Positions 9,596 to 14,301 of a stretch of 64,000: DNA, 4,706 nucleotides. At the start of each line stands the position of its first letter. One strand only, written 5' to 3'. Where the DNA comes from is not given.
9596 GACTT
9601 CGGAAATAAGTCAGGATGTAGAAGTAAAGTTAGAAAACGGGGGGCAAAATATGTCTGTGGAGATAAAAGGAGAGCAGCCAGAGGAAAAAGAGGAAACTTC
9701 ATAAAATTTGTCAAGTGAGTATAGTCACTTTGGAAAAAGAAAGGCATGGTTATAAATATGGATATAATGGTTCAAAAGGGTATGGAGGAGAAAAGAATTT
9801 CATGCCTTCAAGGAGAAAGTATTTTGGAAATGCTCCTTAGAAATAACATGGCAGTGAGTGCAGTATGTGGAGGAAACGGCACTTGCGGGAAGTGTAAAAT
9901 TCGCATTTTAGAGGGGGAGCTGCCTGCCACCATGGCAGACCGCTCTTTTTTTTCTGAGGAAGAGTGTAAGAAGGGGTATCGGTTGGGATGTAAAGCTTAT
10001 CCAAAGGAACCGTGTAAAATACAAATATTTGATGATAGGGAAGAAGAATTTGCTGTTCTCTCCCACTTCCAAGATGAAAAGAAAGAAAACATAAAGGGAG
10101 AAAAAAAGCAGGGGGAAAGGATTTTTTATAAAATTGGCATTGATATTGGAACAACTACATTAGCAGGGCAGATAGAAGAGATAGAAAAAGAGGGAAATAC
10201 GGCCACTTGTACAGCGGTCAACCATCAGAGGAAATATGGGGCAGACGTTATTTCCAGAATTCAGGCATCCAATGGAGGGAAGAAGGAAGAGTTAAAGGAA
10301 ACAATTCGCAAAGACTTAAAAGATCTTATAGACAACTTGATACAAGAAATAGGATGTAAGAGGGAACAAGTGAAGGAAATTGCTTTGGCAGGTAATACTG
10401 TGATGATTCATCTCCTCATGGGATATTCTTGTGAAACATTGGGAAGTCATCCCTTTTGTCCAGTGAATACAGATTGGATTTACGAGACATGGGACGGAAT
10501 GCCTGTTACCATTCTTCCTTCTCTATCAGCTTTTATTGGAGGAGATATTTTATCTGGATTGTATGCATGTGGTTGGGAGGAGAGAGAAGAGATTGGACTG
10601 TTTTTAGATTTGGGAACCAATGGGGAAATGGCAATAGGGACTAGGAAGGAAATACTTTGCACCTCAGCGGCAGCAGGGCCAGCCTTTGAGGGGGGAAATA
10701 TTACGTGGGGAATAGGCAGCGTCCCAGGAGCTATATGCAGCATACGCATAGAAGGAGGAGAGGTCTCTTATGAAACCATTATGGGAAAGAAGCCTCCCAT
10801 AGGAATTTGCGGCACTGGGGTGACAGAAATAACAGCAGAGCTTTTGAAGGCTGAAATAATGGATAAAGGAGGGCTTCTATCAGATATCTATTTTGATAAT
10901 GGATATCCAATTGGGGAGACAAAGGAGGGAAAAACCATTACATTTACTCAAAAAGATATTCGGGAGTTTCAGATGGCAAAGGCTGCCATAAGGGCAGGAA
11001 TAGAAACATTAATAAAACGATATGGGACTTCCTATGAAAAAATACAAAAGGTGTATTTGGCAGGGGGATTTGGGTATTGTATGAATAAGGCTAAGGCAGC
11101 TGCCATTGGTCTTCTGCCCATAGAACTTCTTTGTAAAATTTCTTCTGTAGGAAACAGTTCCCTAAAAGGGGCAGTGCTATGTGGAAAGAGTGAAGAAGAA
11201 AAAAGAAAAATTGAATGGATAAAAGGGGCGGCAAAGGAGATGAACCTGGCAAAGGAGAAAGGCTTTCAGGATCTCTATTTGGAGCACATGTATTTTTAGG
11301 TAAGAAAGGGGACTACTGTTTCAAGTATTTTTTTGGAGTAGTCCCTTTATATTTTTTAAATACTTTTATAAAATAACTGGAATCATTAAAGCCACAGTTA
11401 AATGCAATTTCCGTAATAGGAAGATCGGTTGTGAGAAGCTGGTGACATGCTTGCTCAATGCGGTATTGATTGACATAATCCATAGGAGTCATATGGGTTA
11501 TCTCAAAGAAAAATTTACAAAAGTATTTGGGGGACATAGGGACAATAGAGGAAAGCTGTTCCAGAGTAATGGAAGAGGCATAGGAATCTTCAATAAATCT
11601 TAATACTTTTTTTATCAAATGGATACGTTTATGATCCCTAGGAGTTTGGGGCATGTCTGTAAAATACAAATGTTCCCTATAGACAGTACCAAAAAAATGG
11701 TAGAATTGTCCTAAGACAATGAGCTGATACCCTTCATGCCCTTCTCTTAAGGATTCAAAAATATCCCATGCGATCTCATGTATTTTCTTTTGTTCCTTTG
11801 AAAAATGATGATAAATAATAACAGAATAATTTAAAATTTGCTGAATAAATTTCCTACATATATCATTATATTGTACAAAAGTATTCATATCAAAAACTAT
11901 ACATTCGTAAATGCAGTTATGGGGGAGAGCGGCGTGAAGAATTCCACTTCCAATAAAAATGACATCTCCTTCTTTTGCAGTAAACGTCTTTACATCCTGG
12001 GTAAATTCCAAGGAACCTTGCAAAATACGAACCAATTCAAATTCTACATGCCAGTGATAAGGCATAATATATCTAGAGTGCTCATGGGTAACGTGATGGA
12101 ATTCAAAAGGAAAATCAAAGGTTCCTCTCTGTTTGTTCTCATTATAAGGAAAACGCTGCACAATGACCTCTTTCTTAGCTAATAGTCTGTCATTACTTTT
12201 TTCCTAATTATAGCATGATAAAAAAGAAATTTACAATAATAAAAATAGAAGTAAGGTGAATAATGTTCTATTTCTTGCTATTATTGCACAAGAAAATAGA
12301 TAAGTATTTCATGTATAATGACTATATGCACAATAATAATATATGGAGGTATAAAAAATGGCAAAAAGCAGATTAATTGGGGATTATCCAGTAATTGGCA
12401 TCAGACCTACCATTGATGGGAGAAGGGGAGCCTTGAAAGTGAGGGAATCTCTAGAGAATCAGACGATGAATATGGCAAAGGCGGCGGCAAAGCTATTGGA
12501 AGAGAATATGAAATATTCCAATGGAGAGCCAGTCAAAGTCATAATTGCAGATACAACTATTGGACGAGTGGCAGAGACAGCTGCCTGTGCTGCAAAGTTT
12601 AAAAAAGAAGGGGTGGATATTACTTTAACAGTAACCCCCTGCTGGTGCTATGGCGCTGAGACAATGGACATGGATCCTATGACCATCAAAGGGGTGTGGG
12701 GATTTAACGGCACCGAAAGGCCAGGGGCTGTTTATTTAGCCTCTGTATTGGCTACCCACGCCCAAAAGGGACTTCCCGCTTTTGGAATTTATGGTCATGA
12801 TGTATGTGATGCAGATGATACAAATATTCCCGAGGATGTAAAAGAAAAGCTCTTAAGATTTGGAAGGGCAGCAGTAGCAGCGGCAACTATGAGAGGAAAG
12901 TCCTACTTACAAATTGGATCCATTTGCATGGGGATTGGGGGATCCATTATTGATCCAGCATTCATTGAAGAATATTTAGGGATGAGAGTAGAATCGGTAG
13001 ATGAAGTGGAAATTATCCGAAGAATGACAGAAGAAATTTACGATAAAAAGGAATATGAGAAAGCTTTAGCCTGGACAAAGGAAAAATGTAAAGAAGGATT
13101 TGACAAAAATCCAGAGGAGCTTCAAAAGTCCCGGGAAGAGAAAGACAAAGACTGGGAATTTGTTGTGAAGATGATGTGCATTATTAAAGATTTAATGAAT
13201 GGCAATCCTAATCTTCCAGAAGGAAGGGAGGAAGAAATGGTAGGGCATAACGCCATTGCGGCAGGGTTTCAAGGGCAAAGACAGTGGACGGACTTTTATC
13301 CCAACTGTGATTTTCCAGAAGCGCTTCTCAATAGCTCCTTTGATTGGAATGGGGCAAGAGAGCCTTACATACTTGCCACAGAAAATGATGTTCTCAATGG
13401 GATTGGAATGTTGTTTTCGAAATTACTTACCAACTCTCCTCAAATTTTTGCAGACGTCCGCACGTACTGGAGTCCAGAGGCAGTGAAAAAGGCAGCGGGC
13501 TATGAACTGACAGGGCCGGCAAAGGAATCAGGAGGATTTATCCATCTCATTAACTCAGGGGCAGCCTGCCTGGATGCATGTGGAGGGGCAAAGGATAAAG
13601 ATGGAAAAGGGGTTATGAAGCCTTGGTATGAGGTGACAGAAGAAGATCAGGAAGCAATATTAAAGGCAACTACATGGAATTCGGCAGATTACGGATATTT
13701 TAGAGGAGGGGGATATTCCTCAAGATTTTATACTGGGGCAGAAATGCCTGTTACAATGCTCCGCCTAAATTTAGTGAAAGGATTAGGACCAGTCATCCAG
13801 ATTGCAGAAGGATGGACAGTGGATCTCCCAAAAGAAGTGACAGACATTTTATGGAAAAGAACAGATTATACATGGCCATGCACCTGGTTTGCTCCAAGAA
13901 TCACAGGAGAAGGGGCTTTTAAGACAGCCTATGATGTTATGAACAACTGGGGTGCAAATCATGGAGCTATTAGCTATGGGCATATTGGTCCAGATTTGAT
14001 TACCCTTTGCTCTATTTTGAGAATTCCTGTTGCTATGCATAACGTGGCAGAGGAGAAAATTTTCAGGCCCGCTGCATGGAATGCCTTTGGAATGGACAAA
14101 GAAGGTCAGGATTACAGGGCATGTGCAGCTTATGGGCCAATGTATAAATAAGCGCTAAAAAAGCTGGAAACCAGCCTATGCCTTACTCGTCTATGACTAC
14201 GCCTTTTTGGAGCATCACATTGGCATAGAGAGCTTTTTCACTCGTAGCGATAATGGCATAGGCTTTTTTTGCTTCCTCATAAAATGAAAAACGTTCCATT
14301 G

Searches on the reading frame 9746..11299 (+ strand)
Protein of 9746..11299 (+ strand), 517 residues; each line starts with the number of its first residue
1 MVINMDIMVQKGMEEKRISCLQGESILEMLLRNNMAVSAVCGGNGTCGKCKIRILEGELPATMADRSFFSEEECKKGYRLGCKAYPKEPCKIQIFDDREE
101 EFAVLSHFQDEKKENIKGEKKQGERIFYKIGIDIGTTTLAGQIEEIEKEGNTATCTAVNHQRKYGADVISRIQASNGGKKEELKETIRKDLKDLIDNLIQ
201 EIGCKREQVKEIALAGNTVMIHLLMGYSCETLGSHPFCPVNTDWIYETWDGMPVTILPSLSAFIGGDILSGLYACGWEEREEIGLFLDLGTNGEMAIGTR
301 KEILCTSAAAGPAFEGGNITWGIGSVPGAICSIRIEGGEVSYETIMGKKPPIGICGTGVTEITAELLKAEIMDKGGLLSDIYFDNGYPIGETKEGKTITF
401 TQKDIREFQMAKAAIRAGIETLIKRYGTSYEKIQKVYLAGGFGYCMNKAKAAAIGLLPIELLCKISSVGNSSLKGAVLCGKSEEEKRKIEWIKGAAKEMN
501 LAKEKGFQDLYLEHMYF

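Call 7: search_protein_families(library=pfam, proteins=[window:9746-11299:+])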
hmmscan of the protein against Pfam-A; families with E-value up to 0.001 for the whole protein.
window:9746-11299:+ (517 aa): 3 families
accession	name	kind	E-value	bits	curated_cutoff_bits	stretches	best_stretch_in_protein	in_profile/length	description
PF14574.11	RACo_C_ter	-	3.7e-66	223.3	27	1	282-516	1-248/261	C-terminal domain of RACo the ASKHA domain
PF17651.6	Raco_middle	-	5.6e-39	133.8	26.8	1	128-278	1-161/163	RACo middle region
PF00111.32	Fer2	-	8e-11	42.2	21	1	15-87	7-77/77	2Fe-2S iron-sulfur cluster binding domain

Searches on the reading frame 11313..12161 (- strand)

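Call 7: search_protein_families(library=pfam, proteins=[window:11313-12161:-])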
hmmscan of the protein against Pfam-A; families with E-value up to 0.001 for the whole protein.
window:11313-12161:- (282 aa): 4 families
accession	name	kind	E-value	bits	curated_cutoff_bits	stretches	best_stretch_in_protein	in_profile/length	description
PF12833.13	HTH_18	-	1.7e-23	83.1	33.6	1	204-282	2-80/80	Helix-turn-helix domain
PF00165.29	HTH_AraC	-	4.1e-20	71.9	26.6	2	243-281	5-42/42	Bacterial regulatory helix-turn-helix proteins, AraC family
PF02311.25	AraC_binding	-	3.9e-06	27.1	21.1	1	29-82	12-65/135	AraC-like ligand binding domain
PF07883.17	Cupin_2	-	7.4e-06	26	27.2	1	33-77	11-55/70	Cupin domain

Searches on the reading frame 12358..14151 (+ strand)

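Call 7: search_protein_families(library=pfam, proteins=[window:12358-14151:+])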
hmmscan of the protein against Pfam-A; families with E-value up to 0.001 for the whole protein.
window:12358-14151:+ (597 aa): 3 families
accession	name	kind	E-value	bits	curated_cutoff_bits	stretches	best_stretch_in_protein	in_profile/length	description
PF07882.17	Fucose_iso_N2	-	1.1e-94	315.5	22.3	1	181-359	1-180/180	L-fucose isomerase, second N-terminal domain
PF07881.17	Fucose_iso_N1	-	9.5e-77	257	28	1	10-180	1-169/169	L-fucose isomerase, first N-terminal domain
PF02952.23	Fucose_iso_C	-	7.4e-43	146.1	29.3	1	397-561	1-143/143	L-fucose isomerase, C-terminal domain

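Call 23: search_protein_families(library=ncbifam, proteins=[window:12358-14151:+])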
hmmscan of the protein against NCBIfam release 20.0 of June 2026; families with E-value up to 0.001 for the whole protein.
window:12358-14151:+ (597 aa): 2 families
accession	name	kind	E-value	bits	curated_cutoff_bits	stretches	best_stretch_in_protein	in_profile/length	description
NF008220.0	PRK10991.1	equivalog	0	1059.9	775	1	9-597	5-590/591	L-fucose isomerase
TIGR01089.1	fucI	equivalog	4.2e-298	989.7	850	1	9-597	2-587/587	L-fucose isomerase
